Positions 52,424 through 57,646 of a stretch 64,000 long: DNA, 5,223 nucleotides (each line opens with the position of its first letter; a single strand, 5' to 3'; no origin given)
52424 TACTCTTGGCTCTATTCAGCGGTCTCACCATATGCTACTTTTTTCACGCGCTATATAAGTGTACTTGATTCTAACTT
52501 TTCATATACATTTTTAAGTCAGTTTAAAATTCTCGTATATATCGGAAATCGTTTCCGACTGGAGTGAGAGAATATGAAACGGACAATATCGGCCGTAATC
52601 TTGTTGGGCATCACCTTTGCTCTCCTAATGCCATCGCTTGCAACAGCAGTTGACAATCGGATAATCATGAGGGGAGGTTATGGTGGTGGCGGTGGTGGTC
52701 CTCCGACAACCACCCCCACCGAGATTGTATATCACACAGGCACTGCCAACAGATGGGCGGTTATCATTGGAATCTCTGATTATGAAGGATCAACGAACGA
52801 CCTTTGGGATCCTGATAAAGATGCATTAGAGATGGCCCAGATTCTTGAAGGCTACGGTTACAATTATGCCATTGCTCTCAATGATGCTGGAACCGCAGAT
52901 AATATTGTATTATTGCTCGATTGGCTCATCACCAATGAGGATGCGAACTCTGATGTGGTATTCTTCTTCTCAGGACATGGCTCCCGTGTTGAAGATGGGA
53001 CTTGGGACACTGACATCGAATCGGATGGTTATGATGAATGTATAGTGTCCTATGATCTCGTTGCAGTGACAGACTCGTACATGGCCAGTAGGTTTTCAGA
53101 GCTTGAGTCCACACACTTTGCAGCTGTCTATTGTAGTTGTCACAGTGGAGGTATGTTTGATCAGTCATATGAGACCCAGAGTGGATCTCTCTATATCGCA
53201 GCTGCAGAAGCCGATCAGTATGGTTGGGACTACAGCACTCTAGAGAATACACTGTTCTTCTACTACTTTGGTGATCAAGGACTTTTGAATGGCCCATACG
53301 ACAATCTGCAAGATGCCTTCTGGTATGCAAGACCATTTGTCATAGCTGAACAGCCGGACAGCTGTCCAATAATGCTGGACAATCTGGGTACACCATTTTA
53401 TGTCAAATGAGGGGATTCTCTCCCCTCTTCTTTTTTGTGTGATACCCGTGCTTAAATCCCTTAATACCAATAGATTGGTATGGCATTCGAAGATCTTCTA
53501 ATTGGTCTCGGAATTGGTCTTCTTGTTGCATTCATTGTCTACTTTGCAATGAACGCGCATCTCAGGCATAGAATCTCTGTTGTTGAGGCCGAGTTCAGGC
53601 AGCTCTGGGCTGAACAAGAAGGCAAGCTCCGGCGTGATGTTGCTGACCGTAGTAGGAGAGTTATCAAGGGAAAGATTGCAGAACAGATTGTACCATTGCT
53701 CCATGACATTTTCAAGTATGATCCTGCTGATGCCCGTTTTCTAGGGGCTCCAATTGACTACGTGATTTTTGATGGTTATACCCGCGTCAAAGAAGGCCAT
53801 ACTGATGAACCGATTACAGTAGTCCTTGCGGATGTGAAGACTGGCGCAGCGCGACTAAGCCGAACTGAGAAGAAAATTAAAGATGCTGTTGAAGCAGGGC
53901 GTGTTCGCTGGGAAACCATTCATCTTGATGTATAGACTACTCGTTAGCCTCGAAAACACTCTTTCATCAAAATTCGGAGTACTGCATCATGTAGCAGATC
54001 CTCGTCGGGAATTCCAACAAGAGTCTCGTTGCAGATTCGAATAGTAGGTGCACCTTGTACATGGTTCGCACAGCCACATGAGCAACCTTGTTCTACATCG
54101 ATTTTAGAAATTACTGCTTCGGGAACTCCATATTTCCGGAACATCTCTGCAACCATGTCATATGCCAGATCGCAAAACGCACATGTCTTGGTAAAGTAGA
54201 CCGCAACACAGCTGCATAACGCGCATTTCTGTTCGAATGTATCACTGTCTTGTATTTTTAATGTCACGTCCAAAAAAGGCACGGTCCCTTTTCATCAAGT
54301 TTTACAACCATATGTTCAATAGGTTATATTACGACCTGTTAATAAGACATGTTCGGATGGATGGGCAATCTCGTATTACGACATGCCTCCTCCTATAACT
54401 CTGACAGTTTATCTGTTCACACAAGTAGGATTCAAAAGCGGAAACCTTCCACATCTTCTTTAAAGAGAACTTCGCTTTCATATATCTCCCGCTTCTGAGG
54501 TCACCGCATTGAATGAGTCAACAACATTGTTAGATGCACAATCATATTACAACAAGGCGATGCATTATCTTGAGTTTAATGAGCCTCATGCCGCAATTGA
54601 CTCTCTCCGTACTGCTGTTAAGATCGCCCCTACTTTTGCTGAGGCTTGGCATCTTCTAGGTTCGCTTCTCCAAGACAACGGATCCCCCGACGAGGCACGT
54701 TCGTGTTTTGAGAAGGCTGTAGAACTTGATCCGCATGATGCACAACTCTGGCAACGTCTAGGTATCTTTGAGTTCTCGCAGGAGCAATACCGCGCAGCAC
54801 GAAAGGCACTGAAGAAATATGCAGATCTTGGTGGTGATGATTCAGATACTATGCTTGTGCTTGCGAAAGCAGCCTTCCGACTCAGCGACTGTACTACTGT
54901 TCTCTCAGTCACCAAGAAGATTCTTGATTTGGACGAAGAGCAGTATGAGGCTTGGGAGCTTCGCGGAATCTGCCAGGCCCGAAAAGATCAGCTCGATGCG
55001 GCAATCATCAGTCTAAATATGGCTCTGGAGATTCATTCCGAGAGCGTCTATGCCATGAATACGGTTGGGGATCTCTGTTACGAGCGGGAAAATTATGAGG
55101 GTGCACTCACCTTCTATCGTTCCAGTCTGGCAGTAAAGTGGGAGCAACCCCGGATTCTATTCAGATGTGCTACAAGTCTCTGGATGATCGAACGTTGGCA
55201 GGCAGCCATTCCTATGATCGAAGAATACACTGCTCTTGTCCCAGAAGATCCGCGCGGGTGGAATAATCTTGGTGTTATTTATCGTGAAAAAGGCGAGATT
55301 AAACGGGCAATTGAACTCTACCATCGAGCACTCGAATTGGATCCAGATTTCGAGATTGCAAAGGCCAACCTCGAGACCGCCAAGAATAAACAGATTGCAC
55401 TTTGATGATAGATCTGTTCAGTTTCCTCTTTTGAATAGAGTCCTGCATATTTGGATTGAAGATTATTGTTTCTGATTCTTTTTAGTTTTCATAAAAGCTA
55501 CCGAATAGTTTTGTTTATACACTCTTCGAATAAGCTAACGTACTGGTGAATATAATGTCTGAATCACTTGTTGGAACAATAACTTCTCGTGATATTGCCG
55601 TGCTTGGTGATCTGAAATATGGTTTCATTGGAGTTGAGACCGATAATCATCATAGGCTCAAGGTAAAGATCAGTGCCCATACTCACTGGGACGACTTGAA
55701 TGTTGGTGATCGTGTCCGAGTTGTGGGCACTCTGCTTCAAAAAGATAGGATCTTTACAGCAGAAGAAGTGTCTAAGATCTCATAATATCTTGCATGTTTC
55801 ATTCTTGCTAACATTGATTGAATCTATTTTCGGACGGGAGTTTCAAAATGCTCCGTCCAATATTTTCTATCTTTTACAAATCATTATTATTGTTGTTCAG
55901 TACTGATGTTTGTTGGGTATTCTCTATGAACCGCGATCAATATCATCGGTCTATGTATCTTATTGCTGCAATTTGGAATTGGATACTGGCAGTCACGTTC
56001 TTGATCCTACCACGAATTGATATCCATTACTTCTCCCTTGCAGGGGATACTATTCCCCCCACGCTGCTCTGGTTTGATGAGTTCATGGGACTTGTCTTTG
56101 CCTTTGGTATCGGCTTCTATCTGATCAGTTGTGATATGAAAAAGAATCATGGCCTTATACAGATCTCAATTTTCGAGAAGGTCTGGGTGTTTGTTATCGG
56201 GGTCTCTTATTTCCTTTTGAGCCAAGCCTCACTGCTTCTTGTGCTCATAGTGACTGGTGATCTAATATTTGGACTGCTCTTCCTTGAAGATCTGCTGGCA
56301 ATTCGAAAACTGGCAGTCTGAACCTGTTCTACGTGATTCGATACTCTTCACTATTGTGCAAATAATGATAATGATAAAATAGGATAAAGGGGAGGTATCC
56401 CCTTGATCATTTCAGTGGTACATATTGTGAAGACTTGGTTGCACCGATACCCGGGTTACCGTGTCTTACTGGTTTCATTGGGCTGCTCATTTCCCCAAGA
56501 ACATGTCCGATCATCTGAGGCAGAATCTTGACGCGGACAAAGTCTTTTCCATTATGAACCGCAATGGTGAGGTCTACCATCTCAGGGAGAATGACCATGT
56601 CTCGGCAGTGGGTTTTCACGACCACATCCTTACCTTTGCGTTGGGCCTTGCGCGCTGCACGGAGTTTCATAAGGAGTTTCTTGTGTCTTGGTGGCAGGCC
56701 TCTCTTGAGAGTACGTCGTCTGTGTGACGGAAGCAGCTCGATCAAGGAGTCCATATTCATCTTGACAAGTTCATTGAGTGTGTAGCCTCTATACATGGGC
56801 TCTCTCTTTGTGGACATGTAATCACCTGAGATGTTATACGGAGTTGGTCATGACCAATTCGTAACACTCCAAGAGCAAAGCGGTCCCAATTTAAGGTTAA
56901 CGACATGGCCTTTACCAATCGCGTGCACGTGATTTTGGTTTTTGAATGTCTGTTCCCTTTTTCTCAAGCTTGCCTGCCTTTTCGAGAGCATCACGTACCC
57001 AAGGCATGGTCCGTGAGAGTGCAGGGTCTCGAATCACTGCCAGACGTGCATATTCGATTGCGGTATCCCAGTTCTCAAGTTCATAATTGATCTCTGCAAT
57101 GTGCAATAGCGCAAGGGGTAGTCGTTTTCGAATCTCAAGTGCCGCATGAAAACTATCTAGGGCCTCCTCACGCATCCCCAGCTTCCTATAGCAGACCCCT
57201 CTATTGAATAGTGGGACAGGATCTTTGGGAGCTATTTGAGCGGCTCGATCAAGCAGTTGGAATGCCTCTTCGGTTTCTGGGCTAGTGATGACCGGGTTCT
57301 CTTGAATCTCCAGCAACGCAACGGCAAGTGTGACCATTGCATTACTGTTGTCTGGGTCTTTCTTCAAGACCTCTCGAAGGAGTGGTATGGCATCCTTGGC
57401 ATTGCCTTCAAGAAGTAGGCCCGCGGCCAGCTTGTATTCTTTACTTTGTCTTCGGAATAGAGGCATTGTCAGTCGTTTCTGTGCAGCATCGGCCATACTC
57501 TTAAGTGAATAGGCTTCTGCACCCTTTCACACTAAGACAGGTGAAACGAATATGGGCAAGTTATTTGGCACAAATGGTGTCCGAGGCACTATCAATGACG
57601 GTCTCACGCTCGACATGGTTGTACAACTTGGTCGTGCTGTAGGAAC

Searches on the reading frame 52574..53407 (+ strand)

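Call 41: search_protein_families(library=pfam, proteins=[window:52574-53407:+], max_evalue=0.0001)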
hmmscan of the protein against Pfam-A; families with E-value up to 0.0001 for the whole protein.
window:52574-53407:+ (278 aa): 1 family
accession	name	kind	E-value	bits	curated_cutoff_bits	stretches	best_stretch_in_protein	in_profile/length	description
PF00656.27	Peptidase_C14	-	2.2e-20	73.8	21.4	1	60-232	2-187/233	Caspase domain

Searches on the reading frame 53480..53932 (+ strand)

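Call 41: search_protein_families(library=pfam, proteins=[window:53480-53932:+], max_evalue=0.0001)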
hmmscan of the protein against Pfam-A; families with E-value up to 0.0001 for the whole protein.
window:53480-53932:+ (151 aa): 1 family
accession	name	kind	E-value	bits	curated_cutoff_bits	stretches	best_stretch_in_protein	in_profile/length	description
PF10107.15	Endonuc_Holl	-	7.4e-31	107.6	23.8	1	35-148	51-158/159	Endonuclease related to archaeal Holliday junction resolvase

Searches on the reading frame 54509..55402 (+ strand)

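Call 41: search_protein_families(library=pfam, proteins=[window:54509-55402:+], max_evalue=0.0001)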
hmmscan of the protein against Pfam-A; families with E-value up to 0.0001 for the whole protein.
window:54509-55402:+ (298 aa): 21 families
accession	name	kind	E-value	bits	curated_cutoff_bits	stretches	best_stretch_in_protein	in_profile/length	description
PF00515.34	TPR_1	-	7.2e-36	121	27.8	2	249-281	2-34/34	Tetratricopeptide repeat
PF07719.23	TPR_2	-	3.9e-35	117.5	27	2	248-280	1-33/34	Tetratricopeptide repeat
PF13432.12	TPR_16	-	1.3e-28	99.5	32.7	3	222-280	5-63/65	Tetratricopeptide repeat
PF13181.12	TPR_8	-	1.9e-28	96.6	25.7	2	44-76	1-33/34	Tetratricopeptide repeat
PF13428.12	TPR_14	-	1.4e-27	93.7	23.5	1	45-85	2-42/44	Tetratricopeptide repeat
PF13414.12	TPR_11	-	1.4e-25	89.1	26.8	1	256-284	2-30/42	TPR repeat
PF13431.12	TPR_17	-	1.7e-24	84.4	24.4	0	34-64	3-33/34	Tetratricopeptide repeat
PF13424.12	TPR_12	-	3.7e-24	85.1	30.1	1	44-104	3-71/77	Tetratricopeptide repeat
PF14559.12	TPR_19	-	5.4e-21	75.1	25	1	21-81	2-62/68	Tetratricopeptide repeat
PF13371.12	TPR_9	-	1.9e-20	73.1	35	1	55-116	6-67/73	Tetratricopeptide repeat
PF23914.1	TPR_CcmH_CycH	-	2.2e-18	67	42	2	74-175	46-150/158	Cytochrome c-type biogenesis protein H TPR domain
PF13176.12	TPR_7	-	7.8e-15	54.1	27.9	1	251-282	2-33/36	Tetratricopeptide repeat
PF13429.12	TPR_15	-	2.4e-12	47.3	26.2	1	44-137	146-239/280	Tetratricopeptide repeat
PF13374.12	TPR_10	-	4.9e-12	45.9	27.5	0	252-277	6-31/42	Tetratricopeptide repeat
PF13174.12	TPR_6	-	1.8e-10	41.2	26.3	0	254-280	6-32/33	Tetratricopeptide repeat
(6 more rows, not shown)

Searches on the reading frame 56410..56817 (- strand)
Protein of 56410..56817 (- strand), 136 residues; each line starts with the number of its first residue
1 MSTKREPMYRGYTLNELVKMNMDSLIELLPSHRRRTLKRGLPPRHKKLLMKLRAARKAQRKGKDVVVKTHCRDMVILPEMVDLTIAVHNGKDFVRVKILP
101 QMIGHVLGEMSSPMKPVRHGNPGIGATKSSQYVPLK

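Call 71: search_protein_families(library=pfam, proteins=[window:56410-56817:-], max_evalue=0.001)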
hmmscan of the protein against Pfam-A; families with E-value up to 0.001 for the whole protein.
window:56410-56817:- (136 aa): 1 family
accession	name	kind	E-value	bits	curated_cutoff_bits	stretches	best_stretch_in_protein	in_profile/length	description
PF00203.26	Ribosomal_S19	-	6e-29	100.2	27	1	35-119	1-81/81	Ribosomal protein S19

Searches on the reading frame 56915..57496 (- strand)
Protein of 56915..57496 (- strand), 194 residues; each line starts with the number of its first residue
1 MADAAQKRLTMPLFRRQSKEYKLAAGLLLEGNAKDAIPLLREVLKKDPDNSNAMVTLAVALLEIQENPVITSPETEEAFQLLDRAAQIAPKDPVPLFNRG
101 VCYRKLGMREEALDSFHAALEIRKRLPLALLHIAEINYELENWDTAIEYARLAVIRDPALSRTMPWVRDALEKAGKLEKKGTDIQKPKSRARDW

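Call 71: search_protein_families(library=pfam, proteins=[window:56915-57496:-], max_evalue=0.001)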
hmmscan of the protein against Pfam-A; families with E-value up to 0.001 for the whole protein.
window:56915-57496:- (194 aa): 15 families
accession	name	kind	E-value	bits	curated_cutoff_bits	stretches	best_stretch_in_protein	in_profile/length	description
PF07719.23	TPR_2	-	1.1e-14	53.7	27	1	96-123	4-31/34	Tetratricopeptide repeat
PF00515.34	TPR_1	-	4.9e-14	51.9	27.8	1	96-123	4-31/34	Tetratricopeptide repeat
PF14559.12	TPR_19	-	5.7e-14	52.6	25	1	27-65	1-39/68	Tetratricopeptide repeat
PF13432.12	TPR_16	-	5e-12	46.5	32.7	2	30-93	10-65/65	Tetratricopeptide repeat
PF13174.12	TPR_6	-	1.5e-10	41.4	26.3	0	96-120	3-27/33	Tetratricopeptide repeat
PF13428.12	TPR_14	-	8.1e-10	38.8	23.5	0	22-58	6-42/44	Tetratricopeptide repeat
PF13431.12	TPR_17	-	1.2e-09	38.1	24.4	0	81-113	1-33/34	Tetratricopeptide repeat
PF13414.12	TPR_11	-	6.6e-09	35.8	26.8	0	103-140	4-41/42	TPR repeat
PF13424.12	TPR_12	-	8.1e-08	32.8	30.1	0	76-124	20-76/77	Tetratricopeptide repeat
PF12895.13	ANAPC3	-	2.4e-07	31.4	27.2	0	76-148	6-77/82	Anaphase-promoting complex, cyclosome, subunit 3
PF13176.12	TPR_7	-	9.8e-07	28.8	27.9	0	100-126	6-32/36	Tetratricopeptide repeat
PF13181.12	TPR_8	-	5.9e-06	26.5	25.7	0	96-123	4-31/34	Tetratricopeptide repeat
PF13371.12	TPR_9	-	6e-06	26.6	35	1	74-123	10-59/73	Tetratricopeptide repeat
PF24575.1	TPR_Slam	-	3.6e-05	24.6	35.2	0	24-67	54-97/104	Surface lipoprotein assembly modifier, N-terminal TPR repeats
PF23914.1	TPR_CcmH_CycH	-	0.00076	19.8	42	0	32-66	102-136/158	Cytochrome c-type biogenesis protein H TPR domain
